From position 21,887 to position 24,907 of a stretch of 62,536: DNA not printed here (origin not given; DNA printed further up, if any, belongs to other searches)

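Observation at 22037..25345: Unrecognised two-gene module: tandem metallophosphoesterase (dead copy + live copy + coiled coil) abutting a PD-(D/E)xK-like protein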

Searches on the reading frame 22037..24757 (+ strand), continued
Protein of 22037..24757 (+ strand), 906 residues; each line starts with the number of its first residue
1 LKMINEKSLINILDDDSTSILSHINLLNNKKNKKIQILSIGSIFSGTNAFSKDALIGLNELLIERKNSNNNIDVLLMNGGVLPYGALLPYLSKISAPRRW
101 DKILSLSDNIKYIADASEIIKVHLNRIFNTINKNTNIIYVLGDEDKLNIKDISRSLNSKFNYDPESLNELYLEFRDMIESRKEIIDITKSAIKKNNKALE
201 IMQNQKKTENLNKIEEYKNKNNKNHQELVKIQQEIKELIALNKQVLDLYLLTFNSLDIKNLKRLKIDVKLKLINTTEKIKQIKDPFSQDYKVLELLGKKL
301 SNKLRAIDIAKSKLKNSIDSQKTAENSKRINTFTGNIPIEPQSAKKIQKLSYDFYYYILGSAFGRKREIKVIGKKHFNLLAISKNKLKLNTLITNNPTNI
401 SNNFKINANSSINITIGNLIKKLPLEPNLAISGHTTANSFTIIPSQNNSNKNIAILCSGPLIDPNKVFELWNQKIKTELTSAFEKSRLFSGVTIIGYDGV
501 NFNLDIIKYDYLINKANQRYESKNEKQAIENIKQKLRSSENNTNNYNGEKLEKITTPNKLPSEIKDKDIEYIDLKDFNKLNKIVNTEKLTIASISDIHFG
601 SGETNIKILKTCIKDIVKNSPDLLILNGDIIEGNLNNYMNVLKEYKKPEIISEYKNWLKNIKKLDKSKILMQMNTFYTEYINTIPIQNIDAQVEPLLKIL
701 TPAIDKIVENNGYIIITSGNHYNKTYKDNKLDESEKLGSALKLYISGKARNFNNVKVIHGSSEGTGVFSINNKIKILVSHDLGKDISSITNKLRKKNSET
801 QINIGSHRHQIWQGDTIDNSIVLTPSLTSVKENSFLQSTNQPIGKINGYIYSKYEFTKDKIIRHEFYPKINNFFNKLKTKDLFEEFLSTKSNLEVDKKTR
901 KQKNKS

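Call 69: search_protein_families(library=pfam, proteins=[L017:10281-11321:-, L018:8567-9103:-, L017:5843-6328:-, L022:9735-10829:-, L019:378-1838:-, L019:1840-2850:-, L021:9907-10740:-, L014:690-1130:+, L017:9126-9743:+, L022:5096-6718:-], max_evalue=0.001)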
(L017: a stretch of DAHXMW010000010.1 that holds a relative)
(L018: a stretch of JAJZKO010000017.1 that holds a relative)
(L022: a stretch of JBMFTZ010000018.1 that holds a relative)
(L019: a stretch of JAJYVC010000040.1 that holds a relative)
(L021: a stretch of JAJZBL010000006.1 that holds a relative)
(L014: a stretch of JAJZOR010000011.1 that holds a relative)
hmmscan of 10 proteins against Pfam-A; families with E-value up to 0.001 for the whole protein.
L017:10281-11321:- (346 aa): 1 family
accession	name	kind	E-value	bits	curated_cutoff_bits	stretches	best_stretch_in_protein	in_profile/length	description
PF06053.17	DUF929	-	9.4e-13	48.7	24.6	1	132-320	11-202/205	Domain of unknown function (DUF929)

L018:8567-9103:- (178 aa): 0 families

L017:5843-6328:- (161 aa): 1 family
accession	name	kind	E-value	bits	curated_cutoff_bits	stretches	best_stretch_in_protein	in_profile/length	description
PF09821.14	AAA_assoc_C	-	7.6e-17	62.5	27.6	1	34-150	2-119/119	C-terminal AAA-associated domain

L022:9735-10829:- (364 aa): 0 families

L019:378-1838:- (486 aa): 1 family
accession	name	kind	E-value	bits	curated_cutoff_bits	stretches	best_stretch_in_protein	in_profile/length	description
PF00344.25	SecY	-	1.8e-54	185.6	32.2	1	71-465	1-305/306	SecY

L019:1840-2850:- (336 aa): 1 family
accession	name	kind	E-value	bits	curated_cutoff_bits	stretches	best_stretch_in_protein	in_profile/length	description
PF02830.23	V4R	-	7.5e-09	36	31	1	135-181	13-62/62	V4R domain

L021:9907-10740:- (277 aa): 1 family
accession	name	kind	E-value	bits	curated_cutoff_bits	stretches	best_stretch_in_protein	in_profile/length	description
PF01026.27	TatD_DNase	-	2.3e-48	165.3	27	1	29-263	1-253/253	TatD related DNase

L014:690-1130:+ (146 aa): 1 family
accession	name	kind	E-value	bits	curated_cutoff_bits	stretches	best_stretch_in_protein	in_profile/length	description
PF02675.21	AdoMet_dc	-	3.9e-33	114.4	25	1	37-144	1-106/107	S-adenosylmethionine decarboxylase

L017:9126-9743:+ (205 aa): 1 family
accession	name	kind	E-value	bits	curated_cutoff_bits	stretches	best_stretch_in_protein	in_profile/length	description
PF06168.16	DUF981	-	1.9e-50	171.9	29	1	1-202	1-185/186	Protein of unknown function (DUF981)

L022:5096-6718:- (540 aa): 2 families
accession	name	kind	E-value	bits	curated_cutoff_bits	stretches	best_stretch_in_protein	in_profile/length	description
PF01154.23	HMG_CoA_synt_N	-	0.00021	21.7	25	0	145-203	112-171/174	Hydroxymethylglutaryl-coenzyme A synthase N terminal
PF08540.16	HMG_CoA_synt_C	-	0.00046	20.4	25.1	0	375-409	143-177/280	Hydroxymethylglutaryl-coenzyme A synthase C terminal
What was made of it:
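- Tried and rejected: A link to isoprenoid metabolism was considered, because fni lies upstream here and a weak HMG-CoA-synthase-like hit lies upstream in another clade (call 69).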

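Call 77: fold_search(model_id=the predicted structure, library=pdb)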
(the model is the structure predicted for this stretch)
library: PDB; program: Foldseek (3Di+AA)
matches with E <= 10: 489; with E <= 0.001: 4
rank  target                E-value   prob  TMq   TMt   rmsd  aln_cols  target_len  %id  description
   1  4lty_B                4.4e-04  1.00  0.15  0.32  10.1       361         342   10  Crystal Structure of E.coli SbcD at 1.8 A Resolution (released 2014-02-26)
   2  4lu9_C                4.7e-04  1.00  0.15  0.34  11.2       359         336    9  Crystal structure of E.coli SbcD at 2.5 angstrom resolution (released 2014-08-27)
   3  4m0v_A                9.0e-04  1.00  0.15  0.35   9.9       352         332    9  Crystal structure of E.coli SbcD with Mn2+ (released 2014-02-26)
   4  4lty_C                9.5e-04  1.00  0.15  0.36   9.9       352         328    9  Crystal Structure of E.coli SbcD at 1.8 A Resolution (released 2014-02-26)
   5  4lty_A                1.1e-03  1.00  0.15  0.34  11.9       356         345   10  Crystal Structure of E.coli SbcD at 1.8 A Resolution (released 2014-02-26)
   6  4lu9_A                1.5e-03  1.00  0.16  0.36   9.8       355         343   10  Crystal structure of E.coli SbcD at 2.5 angstrom resolution (released 2014-08-27)
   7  7yzo_B                1.6e-03  0.99  0.15  0.32   9.9       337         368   10  Endonuclease state of the E. coli Mre11-Rad50 (SbcCD) head complex bound to ADP and dsDNA (released 2022-08-17)
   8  4lu9_D                2.8e-03  0.98  0.15  0.33  12.4       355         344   10  Crystal structure of E.coli SbcD at 2.5 angstrom resolution (released 2014-08-27)
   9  7yzp_B                4.6e-03  0.98  0.15  0.33   9.5       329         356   11  Hairpin-bound state of the E. coli Mre11-Rad50 (SbcCD) head complex bound to ADP and a DNA hairpin (released 2022-08-17)
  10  9a6c_B                6.0e-03  0.93  0.08  0.14  17.4       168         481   16  Integrative model of YYDD-YYDB by crosslinking MS and deep learning (released 2024-09-18)
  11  6s85_A                1.6e-02  0.96  0.15  0.31  10.6       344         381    9  Cutting state of the E. coli Mre11-Rad50 (SbcCD) head complex bound to ADP and dsDNA. (released 2019-09-04)
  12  8p63_F                1.8e-02  0.96  0.15  0.24   7.6       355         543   11  S. cerevisiae consensus-sCMGE on ssDNA after DNA replication initiation (released 2024-05-29)
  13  4fbk_A                3.2e-02  0.60  0.14  0.26  14.7       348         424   14  Crystal structure of a covalently fused Nbs1-Mre11 complex with one manganese ion per active site (released 2012-06-20)
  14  4y97_C                4.7e-02  0.95  0.08  0.16   6.3       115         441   14  Crystal Structure of human Pol alpha B-subunit in complex with C-terminal domain of catalytic subunit (released 2015-04-15)
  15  4fbw_A                5.0e-02  0.44  0.12  0.24  15.4       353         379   12  Crystal structure of an unfused Mre11-Nbs1 complex with two manganese ions per active site (released 2012-06-20)
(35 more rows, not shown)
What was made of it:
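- Closest known: PolD small subunit DP1 and eukaryotic polymerase B-subunits. Same: Dpb2 and the Pol alpha B-subunit appear among the Foldseek hits (call 77).
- The best Foldseek hits of the low-confidence model are E. coli SbcD (E 4e-4), then Mre11 and polymerase B-subunits (call 77).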

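Call 83: find_related_loci(query=A6, collection=viral_contigs, flank=5000)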
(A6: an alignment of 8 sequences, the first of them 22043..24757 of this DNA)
Query A6 (904 aa) in viral_contigs; peptide patterns used: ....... (x = any residue, [..] = any of these).
15 stretches matched a pattern, but none encodes a relative of the query by tblastn (E <= 1e-3).

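Call 86: find_related_loci(query=A6, collection=metagenome_contigs, flank=7000)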
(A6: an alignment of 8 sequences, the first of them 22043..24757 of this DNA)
Query A6 (904 aa) in metagenome_contigs; peptide patterns used: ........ (x = any residue, [..] = any of these).
19 stretches matched a pattern; 3 encode a relative of the query (tblastn E <= 1e-3); 3 distinct loci.
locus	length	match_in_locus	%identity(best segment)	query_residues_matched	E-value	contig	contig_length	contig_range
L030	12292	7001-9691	25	35-896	2e-59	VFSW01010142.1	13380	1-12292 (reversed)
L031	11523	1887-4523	25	24-893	2e-57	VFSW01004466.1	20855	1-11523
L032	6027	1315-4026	23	13-809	5e-21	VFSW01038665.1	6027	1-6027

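Call 88: search_protein_families(library=pfam, proteins=[L022:2427-3521:+, L022:4622-5080:+, L021:5823-6587:+, L021:3366-4781:-, L021:4931-5347:+, L024:11311-12120:+, L015:5633-6283:+, L002:9547-9924:+, L002:4008-4487:+, L002:2900-3454:+], max_evalue=0.001)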
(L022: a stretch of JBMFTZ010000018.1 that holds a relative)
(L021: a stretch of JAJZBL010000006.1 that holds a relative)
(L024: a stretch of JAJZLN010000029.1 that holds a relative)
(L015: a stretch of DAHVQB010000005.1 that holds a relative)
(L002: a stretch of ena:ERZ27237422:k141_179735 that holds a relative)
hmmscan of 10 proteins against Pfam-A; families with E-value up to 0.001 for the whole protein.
L022:2427-3521:+ (364 aa): 1 family
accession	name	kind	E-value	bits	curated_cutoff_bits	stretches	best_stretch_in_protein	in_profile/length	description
PF01368.27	DHH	-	4.8e-08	33.8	28.1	1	22-149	1-104/125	DHH family, N-terminal domain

L022:4622-5080:+ (152 aa): 1 family
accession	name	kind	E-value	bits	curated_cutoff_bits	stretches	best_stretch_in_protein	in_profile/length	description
PF10869.13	DUF2666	-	2.3e-15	57.5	23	1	6-132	2-130/135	Domain of unknown function (DUF2666)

L021:5823-6587:+ (254 aa): 1 family
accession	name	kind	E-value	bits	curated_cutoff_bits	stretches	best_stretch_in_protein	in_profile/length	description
PF09754.15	PAC2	-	2.4e-40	139.1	25.8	1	18-231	1-215/215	PAC2 family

L021:3366-4781:- (471 aa): 2 families
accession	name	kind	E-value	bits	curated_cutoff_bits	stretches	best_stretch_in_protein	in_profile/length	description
PF01458.23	SUFBD_core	-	5.4e-82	275.2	27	1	208-442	1-232/232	SUF system FeS cluster assembly, SufBD core domain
PF19295.5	SufBD_N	-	2e-11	44.3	23.5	1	144-205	110-171/172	SufBD protein N-terminal region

L021:4931-5347:+ (138 aa): 1 family
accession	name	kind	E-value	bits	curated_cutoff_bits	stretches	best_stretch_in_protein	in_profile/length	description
PF02643.20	DUF192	-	4.3e-28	97.7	27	1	26-130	4-95/96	Uncharacterized ACR, COG1430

L024:11311-12120:+ (269 aa): 1 family
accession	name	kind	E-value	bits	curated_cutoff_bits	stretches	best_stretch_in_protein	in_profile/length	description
PF01791.15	DeoC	-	5.2e-12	46.3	23.8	1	24-236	2-210/229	DeoC/LacD family aldolase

L015:5633-6283:+ (216 aa): 0 families

L002:9547-9924:+ (125 aa): 0 families

L002:4008-4487:+ (159 aa): 0 families

L002:2900-3454:+ (184 aa): 1 family
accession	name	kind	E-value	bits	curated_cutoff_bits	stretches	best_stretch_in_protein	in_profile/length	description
PF11866.13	DUF3386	-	0.00078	19.4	25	0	46-115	129-194/211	Protein of unknown function (DUF3386)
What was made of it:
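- Neighbourhoods give no DNA-repair theme; they include an ABC transporter, DUF929, SecY, AdoMet decarboxylase, SufBD, PAC2 and DeoC (calls 69, 88).
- Tried and rejected: The other genes of that clade's neighbourhood are a DHH phosphoesterase and DUF2666, not mevalonate genes (call 88), and the HMGCS hit is below cut-off.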

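Call 94: list_cluster_members(proteins=[P0042, P0043, P0062, P0063, P0066, P0032, P0048, P0056, P0064, P0020])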
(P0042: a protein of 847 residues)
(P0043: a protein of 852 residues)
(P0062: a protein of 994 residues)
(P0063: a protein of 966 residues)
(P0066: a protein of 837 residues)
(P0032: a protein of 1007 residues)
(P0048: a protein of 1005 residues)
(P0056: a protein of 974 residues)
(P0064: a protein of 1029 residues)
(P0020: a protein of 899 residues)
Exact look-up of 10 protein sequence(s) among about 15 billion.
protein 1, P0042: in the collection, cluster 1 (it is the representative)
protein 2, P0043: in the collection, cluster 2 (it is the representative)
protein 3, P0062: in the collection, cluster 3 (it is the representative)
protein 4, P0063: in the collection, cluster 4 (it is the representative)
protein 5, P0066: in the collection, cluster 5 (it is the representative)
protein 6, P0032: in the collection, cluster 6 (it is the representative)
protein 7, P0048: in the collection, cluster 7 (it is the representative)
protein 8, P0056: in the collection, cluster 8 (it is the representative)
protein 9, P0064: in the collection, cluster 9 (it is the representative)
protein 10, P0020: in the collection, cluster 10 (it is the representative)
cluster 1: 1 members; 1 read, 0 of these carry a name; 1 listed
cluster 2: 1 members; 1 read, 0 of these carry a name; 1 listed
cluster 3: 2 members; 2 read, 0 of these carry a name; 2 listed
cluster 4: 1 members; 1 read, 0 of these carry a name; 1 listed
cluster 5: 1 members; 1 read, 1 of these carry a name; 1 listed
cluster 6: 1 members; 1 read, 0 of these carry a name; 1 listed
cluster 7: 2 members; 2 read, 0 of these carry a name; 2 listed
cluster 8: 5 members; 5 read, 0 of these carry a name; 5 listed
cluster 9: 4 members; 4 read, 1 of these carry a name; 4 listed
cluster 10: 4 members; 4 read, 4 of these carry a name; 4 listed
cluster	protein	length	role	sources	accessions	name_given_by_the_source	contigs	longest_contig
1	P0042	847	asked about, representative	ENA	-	-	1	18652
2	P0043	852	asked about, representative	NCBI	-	-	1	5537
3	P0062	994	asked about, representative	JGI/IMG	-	-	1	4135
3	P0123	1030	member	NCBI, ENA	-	-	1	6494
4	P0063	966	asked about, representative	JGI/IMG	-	-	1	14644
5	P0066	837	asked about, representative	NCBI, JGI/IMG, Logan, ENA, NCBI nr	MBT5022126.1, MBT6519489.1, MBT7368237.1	hypothetical protein HOK51_06575 [Candidatus Woesearchaeota archaeon] | hypothetical protein | hypothetical protein [Candidatus Woesearchaeota archaeon]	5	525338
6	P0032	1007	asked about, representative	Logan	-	-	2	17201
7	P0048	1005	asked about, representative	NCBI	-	-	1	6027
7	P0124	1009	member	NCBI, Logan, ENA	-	-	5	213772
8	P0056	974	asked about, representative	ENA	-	-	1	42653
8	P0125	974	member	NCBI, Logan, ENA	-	-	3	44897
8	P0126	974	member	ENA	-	-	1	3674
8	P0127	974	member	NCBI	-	-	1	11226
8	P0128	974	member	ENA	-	-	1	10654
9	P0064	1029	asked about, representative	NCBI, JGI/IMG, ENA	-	hypothetical protein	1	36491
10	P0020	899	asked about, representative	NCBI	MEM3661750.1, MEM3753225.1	MAG: hypothetical protein QXG73_02900 [Candidatus Micrarchaeaceae archaeon]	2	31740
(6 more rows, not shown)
